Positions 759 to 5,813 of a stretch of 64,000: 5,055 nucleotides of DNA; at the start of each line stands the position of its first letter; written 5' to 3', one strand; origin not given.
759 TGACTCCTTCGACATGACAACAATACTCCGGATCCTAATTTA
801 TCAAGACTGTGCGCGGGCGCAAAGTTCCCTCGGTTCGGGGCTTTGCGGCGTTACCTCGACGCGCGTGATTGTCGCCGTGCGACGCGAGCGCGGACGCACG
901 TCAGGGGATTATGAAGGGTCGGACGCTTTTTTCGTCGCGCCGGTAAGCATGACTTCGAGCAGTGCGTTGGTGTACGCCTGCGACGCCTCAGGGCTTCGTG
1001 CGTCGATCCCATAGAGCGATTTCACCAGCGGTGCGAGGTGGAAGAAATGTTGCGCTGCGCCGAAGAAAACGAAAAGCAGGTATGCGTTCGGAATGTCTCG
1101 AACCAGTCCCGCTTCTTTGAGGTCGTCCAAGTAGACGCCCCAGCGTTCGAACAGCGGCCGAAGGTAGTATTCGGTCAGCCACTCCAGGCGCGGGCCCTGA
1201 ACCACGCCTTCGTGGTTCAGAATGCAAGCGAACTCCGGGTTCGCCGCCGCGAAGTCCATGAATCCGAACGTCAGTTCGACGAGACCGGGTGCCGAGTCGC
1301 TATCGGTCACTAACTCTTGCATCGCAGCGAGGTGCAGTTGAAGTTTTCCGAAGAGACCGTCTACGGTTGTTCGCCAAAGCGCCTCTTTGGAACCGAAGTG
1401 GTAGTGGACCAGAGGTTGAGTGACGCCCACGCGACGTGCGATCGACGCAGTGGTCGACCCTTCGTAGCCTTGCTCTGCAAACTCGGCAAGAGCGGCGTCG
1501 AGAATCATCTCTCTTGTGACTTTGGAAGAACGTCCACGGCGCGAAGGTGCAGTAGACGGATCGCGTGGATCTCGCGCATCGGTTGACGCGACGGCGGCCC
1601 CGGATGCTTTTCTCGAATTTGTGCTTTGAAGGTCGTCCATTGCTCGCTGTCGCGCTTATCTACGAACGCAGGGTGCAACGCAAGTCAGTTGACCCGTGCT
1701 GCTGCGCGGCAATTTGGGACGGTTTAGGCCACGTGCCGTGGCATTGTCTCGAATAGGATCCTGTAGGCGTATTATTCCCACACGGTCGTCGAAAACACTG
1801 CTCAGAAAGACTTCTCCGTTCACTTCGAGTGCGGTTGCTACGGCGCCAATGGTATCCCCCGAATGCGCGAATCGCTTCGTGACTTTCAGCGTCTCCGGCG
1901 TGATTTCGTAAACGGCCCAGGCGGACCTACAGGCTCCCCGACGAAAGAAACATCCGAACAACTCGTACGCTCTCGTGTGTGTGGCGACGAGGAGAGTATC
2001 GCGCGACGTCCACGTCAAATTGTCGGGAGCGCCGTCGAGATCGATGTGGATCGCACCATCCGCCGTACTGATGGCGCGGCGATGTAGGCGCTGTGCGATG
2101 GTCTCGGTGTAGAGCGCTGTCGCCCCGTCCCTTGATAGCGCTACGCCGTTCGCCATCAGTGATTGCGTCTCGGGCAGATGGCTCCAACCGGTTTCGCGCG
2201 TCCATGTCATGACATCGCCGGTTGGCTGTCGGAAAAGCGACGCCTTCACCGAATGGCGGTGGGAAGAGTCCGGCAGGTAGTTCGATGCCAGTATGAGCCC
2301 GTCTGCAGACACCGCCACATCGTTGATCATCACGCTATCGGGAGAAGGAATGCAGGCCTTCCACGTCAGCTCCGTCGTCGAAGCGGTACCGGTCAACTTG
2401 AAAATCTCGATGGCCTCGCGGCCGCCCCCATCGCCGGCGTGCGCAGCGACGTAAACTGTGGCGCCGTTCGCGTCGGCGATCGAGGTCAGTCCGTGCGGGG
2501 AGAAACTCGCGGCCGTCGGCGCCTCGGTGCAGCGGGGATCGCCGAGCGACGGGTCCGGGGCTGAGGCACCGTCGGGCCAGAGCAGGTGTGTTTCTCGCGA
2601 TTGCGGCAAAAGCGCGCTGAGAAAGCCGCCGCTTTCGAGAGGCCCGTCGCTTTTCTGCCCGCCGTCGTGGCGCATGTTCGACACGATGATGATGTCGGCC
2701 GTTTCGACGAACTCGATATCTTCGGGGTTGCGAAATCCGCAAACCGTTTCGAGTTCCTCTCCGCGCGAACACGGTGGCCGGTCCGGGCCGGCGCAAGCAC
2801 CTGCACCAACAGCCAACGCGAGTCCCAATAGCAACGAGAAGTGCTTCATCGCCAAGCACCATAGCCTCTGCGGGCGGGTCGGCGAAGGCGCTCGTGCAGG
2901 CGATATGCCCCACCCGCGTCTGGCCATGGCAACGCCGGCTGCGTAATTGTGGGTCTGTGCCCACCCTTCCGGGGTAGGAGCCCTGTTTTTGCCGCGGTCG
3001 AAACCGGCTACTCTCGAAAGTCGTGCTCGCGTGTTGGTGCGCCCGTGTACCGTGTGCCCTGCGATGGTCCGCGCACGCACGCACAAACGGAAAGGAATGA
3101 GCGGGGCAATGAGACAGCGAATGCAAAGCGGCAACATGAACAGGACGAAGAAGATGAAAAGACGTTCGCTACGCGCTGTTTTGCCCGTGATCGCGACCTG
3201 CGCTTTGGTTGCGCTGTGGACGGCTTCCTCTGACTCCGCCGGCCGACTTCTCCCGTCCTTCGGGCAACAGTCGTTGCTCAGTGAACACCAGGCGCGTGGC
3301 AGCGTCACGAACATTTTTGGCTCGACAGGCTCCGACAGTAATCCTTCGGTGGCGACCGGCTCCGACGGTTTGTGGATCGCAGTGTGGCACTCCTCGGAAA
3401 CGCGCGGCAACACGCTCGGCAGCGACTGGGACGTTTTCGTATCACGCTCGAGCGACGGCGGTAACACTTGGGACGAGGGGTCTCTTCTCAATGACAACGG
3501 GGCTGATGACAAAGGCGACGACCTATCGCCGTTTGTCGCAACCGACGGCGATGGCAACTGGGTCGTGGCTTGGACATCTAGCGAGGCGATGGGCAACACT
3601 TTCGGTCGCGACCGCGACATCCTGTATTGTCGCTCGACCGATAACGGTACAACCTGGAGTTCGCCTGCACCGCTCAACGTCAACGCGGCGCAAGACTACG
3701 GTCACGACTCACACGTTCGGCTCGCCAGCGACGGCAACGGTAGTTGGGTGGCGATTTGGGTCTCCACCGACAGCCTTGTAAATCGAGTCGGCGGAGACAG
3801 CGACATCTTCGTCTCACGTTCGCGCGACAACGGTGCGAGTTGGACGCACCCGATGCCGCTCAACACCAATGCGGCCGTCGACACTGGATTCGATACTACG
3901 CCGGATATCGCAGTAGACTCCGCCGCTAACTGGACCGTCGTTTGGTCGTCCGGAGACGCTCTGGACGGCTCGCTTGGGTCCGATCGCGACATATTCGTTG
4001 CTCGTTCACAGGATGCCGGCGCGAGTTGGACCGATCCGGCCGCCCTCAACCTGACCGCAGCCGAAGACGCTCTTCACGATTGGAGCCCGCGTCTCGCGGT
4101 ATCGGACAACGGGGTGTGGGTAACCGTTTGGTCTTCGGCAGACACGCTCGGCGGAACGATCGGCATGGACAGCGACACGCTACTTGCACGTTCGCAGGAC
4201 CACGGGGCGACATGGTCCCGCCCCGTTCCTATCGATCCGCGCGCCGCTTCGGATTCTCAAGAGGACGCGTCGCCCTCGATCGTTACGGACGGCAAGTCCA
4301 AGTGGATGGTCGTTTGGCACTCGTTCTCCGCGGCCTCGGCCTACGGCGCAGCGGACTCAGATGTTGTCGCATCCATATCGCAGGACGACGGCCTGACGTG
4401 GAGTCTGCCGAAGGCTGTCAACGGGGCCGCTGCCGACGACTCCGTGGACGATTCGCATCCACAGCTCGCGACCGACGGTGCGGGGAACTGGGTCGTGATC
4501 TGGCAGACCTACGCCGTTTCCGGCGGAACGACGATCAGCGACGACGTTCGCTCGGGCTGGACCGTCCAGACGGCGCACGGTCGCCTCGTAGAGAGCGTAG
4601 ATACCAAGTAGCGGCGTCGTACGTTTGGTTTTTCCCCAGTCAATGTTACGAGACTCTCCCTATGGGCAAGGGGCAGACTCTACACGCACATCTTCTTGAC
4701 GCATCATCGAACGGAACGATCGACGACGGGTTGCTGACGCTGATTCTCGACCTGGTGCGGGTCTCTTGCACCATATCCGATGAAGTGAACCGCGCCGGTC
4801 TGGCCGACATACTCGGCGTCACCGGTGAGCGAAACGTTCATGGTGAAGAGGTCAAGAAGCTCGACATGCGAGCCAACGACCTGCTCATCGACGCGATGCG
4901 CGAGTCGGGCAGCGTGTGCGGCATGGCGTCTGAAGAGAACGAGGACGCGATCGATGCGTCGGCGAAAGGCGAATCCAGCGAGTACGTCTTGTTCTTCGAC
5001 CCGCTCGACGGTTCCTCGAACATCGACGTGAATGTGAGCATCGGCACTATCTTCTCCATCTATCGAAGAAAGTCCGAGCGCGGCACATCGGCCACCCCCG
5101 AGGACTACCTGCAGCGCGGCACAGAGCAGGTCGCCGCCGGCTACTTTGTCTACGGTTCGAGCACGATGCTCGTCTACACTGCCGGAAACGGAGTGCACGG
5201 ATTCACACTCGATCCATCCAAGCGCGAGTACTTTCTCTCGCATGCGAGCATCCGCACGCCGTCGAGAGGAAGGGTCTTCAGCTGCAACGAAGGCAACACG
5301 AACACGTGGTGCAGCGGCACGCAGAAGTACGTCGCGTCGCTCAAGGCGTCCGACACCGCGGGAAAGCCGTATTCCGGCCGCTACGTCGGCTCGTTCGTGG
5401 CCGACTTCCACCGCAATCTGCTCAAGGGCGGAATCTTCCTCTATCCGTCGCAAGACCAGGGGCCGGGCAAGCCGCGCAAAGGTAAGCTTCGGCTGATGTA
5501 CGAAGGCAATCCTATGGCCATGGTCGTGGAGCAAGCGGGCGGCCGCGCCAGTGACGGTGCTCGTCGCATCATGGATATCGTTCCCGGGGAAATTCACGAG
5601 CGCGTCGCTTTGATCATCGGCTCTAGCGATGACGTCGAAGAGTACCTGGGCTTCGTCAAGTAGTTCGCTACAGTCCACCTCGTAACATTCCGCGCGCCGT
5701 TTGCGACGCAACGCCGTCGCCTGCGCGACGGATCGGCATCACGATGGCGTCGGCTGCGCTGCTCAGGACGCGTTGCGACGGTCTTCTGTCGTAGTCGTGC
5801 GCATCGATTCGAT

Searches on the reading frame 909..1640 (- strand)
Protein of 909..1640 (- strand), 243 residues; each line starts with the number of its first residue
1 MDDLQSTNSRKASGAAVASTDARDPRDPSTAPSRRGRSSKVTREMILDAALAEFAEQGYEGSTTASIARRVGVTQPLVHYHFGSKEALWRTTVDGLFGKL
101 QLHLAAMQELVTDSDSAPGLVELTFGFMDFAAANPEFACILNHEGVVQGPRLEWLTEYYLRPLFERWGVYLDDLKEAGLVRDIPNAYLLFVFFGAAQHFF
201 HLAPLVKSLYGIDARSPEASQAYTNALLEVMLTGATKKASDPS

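Call 17: search_protein_families(library=pfam, proteins=[window:909-1640:-], max_evalue=0.001)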
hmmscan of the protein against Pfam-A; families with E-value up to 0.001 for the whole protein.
window:909-1640:- (243 aa): 3 families
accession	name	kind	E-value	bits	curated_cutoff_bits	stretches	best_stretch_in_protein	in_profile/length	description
PF00440.29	TetR_N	-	4.9e-16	58.7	24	1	46-88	1-43/47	Bacterial regulatory proteins, tetR family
PF17938.6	TetR_C_29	-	2.3e-05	25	26.2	1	122-229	7-117/119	Tetracyclin repressor-like, C-terminal domain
PF14514.11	TetR_C_9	-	0.0009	19.8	25.3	0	156-235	45-124/130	Tetracyclin repressor-like, C-terminal domain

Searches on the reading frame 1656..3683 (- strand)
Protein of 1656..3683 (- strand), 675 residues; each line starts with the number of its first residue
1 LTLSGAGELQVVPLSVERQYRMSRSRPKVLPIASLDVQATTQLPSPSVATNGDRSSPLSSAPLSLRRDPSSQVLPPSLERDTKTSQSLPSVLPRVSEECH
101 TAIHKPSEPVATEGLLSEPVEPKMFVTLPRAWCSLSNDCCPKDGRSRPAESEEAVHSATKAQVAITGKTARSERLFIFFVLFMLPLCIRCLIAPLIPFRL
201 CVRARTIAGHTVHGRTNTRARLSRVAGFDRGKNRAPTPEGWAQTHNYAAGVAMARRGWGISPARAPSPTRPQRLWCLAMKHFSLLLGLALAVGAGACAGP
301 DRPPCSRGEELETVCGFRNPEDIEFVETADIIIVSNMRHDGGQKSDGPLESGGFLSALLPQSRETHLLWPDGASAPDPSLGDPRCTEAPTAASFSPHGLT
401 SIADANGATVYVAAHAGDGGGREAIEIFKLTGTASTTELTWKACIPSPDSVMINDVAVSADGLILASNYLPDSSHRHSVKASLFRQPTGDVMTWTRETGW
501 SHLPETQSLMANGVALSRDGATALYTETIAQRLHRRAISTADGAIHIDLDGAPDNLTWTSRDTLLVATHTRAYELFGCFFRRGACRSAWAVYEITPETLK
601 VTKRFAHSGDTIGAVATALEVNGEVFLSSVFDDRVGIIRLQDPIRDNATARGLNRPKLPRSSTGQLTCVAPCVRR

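Call 17: search_protein_families(library=pfam, proteins=[window:1656-3683:-], max_evalue=0.001)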
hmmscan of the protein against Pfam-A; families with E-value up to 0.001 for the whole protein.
window:1656-3683:- (675 aa): 2 families
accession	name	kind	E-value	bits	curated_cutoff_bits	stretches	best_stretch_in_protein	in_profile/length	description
PF08450.18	SGL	-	4.2e-06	27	26.3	1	434-545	67-170/246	SMP-30/Gluconolactonase/LRE-like region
PF03088.22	Str_synth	-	0.00041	20.8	25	1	469-539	13-87/89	Strictosidine synthase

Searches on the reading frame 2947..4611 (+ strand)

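Call 3: search_protein_families(library=pfam, proteins=[window:2947-4611:+], max_evalue=1)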
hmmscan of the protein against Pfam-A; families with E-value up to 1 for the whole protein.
window:2947-4611:+ (554 aa): 5 families
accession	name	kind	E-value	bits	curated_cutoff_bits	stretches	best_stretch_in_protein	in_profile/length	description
PF13088.12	BNR_2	-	9.1e-17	61.7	31.4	2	349-499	82-212/277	BNR repeat-like domain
PF02012.26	BNR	-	3.1e-07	29.8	27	0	415-425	2-12/12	BNR/Asp-box repeat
PF14439.12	Bd3614-deam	-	0.36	11.3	38.5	0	22-75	53-107/113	Bd3614-like deaminase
PF24793.1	GINT1_N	-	0.49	9.8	27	0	279-301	80-102/304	Glucosamine inositolphosphorylceramide transferase 1, N-terminal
PF15892.11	BNR_4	-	0.8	9.4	27.3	1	199-240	157-196/272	BNR repeat-containing family member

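Call 4: search_protein_families(library=ncbifam, proteins=[window:2947-4611:+], max_evalue=1)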
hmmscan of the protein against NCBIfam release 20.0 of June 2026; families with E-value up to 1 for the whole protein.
window:2947-4611:+ (554 aa): 4 families
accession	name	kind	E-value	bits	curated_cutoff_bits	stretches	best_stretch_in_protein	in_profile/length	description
NF053607.1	CHU_0125_OmpA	equivalog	0.0013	17.3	620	1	238-324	205-284/639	CHU_0125 family OmpA-like outer membrane integrity protein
TIGR03329.1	Phn_aa_oxid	hypoth_equivalog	0.021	13.6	632.8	1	64-134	316-380/460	putative aminophosphonate oxidoreductase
NF047818.1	LIC11996_lipo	equivalog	0.13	11.4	350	1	347-426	340-419/422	LIC11996 family lipoprotein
NF007524.0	PRK10133.1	equivalog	0.13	11.1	427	1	60-116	7-63/438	L-fucose:H+ symporter permease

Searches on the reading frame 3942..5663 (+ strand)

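Call 17: search_protein_families(library=pfam, proteins=[window:3942-5663:+], max_evalue=0.001)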
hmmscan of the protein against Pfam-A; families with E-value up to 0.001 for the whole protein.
window:3942-5663:+ (573 aa): 2 families
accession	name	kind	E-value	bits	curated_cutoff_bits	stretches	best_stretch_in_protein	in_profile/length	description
PF00316.25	FBPase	-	3e-63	213.3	34.8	1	250-434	6-190/191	Fructose-1-6-bisphosphatase, N-terminal domain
PF18913.5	FBPase_C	-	9.6e-42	142.2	27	1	440-569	2-123/127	Fructose-1-6-bisphosphatase, C-terminal domain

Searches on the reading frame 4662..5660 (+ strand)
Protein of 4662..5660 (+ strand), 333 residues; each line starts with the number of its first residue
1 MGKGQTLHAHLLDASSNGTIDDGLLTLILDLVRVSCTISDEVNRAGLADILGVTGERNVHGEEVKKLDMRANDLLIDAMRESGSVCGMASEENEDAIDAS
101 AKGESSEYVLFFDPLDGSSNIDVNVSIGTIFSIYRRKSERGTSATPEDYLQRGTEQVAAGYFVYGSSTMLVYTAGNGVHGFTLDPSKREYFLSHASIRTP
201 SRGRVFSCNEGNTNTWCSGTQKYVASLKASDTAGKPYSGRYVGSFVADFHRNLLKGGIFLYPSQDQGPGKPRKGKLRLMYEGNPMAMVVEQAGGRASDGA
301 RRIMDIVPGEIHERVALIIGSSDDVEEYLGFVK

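Call 63: find_homologous_proteins(query=window:4662-5660:+, max_evalue=1e-60)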
Query seq(333 aa) (333 aa): 7993 proteins with E <= 1e-60 among 8000 candidates; the best 120 are listed.
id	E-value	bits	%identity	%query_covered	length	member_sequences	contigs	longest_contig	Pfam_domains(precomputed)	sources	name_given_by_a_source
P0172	3.2e-219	744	100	100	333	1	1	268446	PF00316.26,PF18913.6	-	-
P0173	4.5e-184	629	84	100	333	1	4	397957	PF00316.26,PF18913.6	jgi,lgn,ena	jgi:fructose-1,6-bisphosphatase I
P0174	1.3e-175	601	80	100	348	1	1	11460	PF00316.26,PF18913.6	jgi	jgi:fructose-1,6-bisphosphatase I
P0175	9.0e-171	585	79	100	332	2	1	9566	PF00316.26,PF18913.6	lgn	-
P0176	3.7e-168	577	78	100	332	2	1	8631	PF00316.26,PF18913.6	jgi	jgi:fructose-1,6-bisphosphatase I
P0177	5.2e-166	569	77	100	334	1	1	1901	PF00316.26,PF18913.6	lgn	-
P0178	3.7e-160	550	75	100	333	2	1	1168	PF00316.26,PF18913.6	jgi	jgi:fructose-1,6-bisphosphatase I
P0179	8.1e-146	503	69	99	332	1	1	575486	PF00316.26,PF18913.6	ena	-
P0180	3.2e-139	481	67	100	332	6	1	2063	PF00316.26,PF18913.6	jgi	-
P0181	1.5e-138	479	64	99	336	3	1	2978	PF00316.26,PF18913.6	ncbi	-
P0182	3.1e-138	478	67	99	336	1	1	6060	PF00316.26,PF18913.6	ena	-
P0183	1.2e-136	473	65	99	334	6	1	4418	PF00316.26,PF18913.6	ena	-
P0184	4.6e-136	471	66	98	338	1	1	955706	PF00316.26,PF18913.6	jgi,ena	-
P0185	5.3e-134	464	65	99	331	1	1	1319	PF00316.26,PF18913.6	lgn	-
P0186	2.7e-133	462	64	99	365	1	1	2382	PF00316.26,PF18913.6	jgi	jgi:fructose-1,6-bisphosphatase I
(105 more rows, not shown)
